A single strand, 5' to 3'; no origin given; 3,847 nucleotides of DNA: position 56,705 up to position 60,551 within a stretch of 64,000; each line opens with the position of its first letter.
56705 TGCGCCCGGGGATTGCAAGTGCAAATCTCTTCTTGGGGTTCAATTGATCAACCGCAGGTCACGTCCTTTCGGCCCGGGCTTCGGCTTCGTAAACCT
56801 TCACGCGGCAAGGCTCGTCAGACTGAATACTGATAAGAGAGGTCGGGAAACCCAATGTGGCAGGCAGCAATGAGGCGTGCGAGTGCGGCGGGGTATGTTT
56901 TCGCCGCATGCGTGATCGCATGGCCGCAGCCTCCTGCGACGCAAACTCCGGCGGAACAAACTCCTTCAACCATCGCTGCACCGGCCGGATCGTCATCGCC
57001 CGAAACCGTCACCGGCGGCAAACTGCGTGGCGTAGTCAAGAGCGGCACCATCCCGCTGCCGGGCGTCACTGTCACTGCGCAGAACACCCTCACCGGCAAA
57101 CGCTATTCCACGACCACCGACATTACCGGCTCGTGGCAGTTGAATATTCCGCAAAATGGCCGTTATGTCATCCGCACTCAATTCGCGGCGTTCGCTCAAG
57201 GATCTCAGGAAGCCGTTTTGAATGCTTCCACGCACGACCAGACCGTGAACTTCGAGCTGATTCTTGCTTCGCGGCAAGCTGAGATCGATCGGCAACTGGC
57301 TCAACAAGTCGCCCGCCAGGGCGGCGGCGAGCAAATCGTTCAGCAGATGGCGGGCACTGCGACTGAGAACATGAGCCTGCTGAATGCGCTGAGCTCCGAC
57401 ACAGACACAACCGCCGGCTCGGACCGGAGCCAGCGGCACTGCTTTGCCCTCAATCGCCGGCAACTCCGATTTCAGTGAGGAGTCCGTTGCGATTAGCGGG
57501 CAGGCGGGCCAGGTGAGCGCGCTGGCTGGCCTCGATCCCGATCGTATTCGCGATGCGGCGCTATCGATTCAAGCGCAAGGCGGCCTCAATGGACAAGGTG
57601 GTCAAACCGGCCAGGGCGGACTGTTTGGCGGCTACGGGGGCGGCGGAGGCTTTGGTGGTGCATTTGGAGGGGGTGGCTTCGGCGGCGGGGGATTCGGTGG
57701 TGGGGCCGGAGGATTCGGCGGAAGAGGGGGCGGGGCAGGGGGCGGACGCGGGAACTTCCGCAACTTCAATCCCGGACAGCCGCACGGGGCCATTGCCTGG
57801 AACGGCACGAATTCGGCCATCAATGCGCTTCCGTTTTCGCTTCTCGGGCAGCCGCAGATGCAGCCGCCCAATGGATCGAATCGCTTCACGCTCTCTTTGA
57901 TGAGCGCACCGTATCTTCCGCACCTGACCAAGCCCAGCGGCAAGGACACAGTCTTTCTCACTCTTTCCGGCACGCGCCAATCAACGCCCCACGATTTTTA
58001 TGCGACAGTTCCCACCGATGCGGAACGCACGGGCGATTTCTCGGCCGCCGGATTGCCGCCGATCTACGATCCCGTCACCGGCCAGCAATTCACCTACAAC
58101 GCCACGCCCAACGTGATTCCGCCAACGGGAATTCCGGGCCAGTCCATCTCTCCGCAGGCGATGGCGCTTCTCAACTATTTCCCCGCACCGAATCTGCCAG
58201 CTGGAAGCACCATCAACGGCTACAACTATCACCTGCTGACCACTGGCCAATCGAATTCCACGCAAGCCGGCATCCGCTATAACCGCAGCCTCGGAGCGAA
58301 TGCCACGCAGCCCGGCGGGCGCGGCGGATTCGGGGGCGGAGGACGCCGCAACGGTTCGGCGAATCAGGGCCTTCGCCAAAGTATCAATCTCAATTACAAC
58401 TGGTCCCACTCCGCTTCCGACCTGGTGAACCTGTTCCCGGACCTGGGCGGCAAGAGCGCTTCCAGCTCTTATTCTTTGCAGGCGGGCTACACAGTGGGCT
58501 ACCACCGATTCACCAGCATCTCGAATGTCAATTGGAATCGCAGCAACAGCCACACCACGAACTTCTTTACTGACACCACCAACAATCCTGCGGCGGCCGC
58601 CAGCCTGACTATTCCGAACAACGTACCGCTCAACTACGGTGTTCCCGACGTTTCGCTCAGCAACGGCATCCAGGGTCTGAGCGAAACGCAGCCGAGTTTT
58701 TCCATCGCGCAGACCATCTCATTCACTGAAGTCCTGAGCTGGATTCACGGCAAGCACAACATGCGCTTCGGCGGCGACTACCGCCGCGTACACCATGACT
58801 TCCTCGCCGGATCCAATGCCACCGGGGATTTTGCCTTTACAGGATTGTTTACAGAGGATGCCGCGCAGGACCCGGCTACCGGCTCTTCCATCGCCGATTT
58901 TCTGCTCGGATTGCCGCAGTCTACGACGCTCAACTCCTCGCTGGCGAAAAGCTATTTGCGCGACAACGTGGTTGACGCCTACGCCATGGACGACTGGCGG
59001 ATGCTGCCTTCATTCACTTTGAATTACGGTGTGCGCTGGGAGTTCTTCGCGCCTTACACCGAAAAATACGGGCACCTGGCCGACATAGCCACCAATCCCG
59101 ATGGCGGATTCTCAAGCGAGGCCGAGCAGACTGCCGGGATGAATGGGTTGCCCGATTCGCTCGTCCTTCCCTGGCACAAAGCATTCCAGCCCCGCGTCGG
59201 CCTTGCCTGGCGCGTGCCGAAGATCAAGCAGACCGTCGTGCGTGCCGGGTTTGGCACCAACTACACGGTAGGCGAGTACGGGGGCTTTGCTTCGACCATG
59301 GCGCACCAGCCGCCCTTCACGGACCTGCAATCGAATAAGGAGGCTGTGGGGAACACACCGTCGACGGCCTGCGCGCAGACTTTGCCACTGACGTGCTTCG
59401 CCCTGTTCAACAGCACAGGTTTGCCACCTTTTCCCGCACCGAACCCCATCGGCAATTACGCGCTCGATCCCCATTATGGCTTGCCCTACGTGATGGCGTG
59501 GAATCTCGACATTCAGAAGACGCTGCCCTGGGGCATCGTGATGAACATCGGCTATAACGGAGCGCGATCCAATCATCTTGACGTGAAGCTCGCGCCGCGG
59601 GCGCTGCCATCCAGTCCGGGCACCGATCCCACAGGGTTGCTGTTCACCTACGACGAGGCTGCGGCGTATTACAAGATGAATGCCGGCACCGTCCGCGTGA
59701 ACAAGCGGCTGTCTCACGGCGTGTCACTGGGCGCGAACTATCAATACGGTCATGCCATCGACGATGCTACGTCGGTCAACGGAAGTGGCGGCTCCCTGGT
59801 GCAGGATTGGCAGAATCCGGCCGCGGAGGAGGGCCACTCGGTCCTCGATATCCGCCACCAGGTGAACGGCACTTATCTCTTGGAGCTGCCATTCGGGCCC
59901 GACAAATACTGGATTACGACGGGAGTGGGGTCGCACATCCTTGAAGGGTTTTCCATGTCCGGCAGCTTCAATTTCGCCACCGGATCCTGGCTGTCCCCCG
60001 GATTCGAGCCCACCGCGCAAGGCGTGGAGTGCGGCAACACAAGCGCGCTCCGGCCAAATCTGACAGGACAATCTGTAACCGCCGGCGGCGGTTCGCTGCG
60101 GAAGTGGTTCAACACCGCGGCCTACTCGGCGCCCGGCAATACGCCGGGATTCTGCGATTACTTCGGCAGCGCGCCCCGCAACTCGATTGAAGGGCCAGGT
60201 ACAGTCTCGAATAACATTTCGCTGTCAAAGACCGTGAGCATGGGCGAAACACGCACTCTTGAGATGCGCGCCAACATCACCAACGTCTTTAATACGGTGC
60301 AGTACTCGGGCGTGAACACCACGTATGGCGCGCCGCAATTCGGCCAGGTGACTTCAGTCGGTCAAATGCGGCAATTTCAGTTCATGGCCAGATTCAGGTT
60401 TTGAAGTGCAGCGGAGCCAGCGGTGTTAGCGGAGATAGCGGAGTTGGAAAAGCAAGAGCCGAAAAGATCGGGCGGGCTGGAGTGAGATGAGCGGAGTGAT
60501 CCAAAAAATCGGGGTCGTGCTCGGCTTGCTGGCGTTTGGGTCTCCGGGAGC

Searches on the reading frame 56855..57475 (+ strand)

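Call 46: search_protein_families(library=pfam, proteins=[window:56855-57475:+], max_evalue=0.001)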
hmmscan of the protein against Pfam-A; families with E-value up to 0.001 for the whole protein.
window:56855-57475:+ (207 aa): 2 families
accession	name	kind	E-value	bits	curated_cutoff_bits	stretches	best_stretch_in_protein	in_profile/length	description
PF13620.12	CarboxypepD_reg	-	2.1e-11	44.4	32.3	1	57-135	2-81/82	Carboxypeptidase regulatory-like domain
PF13715.12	CarbopepD_reg_2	-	4.2e-08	33.5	32.2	1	58-143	2-82/88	CarboxypepD_reg-like domain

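Call 73: search_protein_families(library=pfam, proteins=[window:56855-57475:+], max_evalue=1)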
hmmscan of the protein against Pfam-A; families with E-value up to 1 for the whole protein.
window:56855-57475:+ (207 aa): 5 families
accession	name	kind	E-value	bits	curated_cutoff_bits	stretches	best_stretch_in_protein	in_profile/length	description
PF13620.12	CarboxypepD_reg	-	2.1e-11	44.4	32.3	1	57-135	2-81/82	Carboxypeptidase regulatory-like domain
PF13715.12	CarbopepD_reg_2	-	4.2e-08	33.5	32.2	1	58-143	2-82/88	CarboxypepD_reg-like domain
PF10670.15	DUF4198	-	0.0036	17.9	34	1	49-109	140-206/209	Domain of unknown function (DUF4198)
PF17210.9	SdrD_B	-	0.0055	17.3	29.7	1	59-123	15-76/112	SdrD B-like domain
PF01519.22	DUF16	-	0.048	14.6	40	1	97-164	12-67/104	Protein of unknown function DUF16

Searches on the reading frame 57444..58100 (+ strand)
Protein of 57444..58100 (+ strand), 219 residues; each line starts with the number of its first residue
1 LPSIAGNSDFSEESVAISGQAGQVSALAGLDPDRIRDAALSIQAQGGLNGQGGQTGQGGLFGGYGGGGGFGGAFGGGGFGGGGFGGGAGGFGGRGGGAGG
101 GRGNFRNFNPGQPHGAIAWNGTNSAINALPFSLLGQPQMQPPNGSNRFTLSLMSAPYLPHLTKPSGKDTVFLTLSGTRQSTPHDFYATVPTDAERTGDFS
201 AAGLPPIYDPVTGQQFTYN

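Call 73: search_protein_families(library=pfam, proteins=[window:57444-58100:+], max_evalue=1)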
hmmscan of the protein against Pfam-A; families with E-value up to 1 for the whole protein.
window:57444-58100:+ (219 aa): 2 families
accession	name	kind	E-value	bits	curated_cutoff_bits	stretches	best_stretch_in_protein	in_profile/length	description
PF25183.1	OMP_b-brl_4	-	2e-08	33.6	30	1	114-217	10-110/838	Outer membrane beta barrel domain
PF16208.10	Keratin_2_head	-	0.19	12.2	28.2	1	44-102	64-127/161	Keratin type II head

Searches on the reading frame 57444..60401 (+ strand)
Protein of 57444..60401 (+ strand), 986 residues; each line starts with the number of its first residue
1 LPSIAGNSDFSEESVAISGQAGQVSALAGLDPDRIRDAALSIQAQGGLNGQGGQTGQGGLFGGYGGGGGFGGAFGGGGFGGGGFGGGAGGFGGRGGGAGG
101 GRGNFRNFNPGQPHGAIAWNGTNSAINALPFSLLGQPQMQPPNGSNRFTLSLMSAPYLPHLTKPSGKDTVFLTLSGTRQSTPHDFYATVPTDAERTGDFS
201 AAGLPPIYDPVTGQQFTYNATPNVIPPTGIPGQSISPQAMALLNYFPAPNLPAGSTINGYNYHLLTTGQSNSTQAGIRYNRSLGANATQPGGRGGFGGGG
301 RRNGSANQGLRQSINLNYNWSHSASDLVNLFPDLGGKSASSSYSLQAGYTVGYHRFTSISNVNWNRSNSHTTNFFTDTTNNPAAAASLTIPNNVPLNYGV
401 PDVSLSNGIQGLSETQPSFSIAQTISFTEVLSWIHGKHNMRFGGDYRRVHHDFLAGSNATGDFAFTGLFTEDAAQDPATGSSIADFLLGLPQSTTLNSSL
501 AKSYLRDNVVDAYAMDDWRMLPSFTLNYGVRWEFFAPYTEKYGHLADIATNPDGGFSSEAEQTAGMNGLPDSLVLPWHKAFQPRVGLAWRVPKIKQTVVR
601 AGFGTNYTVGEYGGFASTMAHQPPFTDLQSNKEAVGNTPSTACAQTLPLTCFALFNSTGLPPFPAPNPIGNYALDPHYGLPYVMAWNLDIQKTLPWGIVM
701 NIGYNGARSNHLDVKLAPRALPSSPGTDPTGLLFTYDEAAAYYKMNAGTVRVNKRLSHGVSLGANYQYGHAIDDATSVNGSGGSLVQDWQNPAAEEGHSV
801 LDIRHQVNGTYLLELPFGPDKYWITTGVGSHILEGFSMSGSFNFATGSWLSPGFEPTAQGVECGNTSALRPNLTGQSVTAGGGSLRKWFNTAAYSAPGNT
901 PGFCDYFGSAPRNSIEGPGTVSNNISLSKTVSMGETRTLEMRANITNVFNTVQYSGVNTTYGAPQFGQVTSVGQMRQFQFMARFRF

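Call 10: search_protein_families(library=pfam, proteins=[window:57444-60401:+], max_evalue=0.001)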
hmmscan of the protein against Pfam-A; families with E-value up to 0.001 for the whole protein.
window:57444-60401:+ (986 aa): 1 family
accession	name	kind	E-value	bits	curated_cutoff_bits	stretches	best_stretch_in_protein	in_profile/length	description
PF25183.1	OMP_b-brl_4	-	6.3e-147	491.7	30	1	114-979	10-838/838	Outer membrane beta barrel domain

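Call 74: search_protein_families(library=ncbifam, proteins=[window:57444-60401:+], max_evalue=0.001)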
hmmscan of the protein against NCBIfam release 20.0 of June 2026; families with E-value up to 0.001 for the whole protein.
window:57444-60401:+ (986 aa): 0 families
